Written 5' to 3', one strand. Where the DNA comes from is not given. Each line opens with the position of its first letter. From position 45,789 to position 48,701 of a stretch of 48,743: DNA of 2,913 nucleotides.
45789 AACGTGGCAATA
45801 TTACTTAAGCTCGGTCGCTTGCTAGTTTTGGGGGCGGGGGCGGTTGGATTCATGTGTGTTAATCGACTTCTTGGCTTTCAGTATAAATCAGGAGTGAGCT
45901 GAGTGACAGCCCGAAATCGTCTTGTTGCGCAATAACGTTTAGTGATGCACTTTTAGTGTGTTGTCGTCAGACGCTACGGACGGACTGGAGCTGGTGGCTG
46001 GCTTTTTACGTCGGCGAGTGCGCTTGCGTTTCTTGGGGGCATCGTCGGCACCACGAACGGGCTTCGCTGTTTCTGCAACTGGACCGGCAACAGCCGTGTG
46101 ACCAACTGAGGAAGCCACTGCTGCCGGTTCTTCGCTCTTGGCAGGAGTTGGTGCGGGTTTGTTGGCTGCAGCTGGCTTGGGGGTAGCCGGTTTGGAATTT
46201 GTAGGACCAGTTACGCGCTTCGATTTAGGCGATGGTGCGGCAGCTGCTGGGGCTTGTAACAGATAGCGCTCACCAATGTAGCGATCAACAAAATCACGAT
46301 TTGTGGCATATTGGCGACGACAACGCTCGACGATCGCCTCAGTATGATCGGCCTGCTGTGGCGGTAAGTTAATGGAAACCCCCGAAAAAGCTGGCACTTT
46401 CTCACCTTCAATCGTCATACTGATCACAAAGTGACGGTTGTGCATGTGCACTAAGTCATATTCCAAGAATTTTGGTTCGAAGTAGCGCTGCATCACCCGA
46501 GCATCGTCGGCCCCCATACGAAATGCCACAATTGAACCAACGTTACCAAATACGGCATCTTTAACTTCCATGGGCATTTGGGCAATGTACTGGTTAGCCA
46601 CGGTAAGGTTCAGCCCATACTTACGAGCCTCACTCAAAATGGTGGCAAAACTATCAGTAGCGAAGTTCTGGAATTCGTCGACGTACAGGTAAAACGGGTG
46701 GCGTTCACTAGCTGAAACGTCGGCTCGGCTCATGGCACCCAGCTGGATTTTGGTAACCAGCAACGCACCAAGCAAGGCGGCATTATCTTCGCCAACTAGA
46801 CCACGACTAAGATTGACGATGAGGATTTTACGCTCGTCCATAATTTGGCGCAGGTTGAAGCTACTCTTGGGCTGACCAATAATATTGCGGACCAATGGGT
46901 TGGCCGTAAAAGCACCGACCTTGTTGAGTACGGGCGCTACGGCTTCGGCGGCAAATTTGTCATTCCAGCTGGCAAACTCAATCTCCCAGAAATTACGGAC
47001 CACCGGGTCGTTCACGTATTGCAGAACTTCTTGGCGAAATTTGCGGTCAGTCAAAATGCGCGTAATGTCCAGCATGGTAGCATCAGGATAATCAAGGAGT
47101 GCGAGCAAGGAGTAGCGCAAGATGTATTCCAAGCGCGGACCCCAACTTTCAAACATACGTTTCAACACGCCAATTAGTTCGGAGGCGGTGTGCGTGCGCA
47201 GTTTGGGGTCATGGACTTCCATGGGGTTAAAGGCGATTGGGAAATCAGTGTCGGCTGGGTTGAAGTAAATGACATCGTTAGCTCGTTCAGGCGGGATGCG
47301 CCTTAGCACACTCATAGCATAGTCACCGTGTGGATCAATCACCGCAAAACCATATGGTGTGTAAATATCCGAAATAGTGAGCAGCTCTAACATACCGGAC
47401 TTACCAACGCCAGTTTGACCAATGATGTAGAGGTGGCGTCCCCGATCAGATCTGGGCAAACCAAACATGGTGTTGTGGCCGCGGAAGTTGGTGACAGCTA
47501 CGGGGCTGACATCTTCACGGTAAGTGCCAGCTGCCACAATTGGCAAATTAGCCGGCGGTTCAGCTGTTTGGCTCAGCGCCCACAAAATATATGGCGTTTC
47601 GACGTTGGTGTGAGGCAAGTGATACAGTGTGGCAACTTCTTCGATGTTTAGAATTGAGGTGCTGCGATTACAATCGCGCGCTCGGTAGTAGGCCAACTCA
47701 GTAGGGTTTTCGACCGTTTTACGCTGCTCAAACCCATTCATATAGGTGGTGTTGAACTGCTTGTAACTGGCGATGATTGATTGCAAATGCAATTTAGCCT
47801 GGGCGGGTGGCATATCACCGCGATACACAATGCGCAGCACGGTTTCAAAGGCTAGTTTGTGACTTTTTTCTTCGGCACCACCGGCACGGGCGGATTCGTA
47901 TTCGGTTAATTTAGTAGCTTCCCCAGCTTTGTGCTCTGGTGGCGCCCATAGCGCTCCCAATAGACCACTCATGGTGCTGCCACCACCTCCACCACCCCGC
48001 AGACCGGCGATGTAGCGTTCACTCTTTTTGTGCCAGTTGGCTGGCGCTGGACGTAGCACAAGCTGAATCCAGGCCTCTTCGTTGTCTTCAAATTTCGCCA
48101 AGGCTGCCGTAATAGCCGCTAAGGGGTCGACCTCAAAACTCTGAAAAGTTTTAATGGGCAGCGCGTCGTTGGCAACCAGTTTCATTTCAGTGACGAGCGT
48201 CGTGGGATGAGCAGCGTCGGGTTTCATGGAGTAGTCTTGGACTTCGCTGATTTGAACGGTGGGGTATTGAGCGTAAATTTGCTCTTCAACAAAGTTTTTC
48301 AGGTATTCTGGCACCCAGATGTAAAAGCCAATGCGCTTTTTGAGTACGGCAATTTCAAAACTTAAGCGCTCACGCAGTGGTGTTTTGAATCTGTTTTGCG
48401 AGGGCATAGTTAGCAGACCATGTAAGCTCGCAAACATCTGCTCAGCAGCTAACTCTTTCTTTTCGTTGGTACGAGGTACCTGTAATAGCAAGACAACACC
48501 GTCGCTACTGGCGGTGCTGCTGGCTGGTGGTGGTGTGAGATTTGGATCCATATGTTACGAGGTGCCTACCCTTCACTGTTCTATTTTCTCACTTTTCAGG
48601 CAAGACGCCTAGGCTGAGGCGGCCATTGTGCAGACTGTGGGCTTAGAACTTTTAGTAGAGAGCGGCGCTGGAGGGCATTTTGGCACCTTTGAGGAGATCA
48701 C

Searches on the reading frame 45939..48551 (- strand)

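Call 83: search_protein_families(library=pfam, proteins=[window:45939-48551:-], max_evalue=0.00001)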
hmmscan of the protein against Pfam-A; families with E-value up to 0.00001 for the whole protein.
window:45939-48551:- (870 aa): 2 families
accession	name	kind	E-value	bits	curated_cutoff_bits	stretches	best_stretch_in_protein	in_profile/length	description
PF10412.15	TrwB_AAD_bind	-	3e-07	30.1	20.5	1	366-659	10-286/387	Type IV secretion-system coupling protein DNA-binding domain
PF01935.23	DUF87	-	1e-06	29.5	23.2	1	372-504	24-146/220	Helicase HerA, central domain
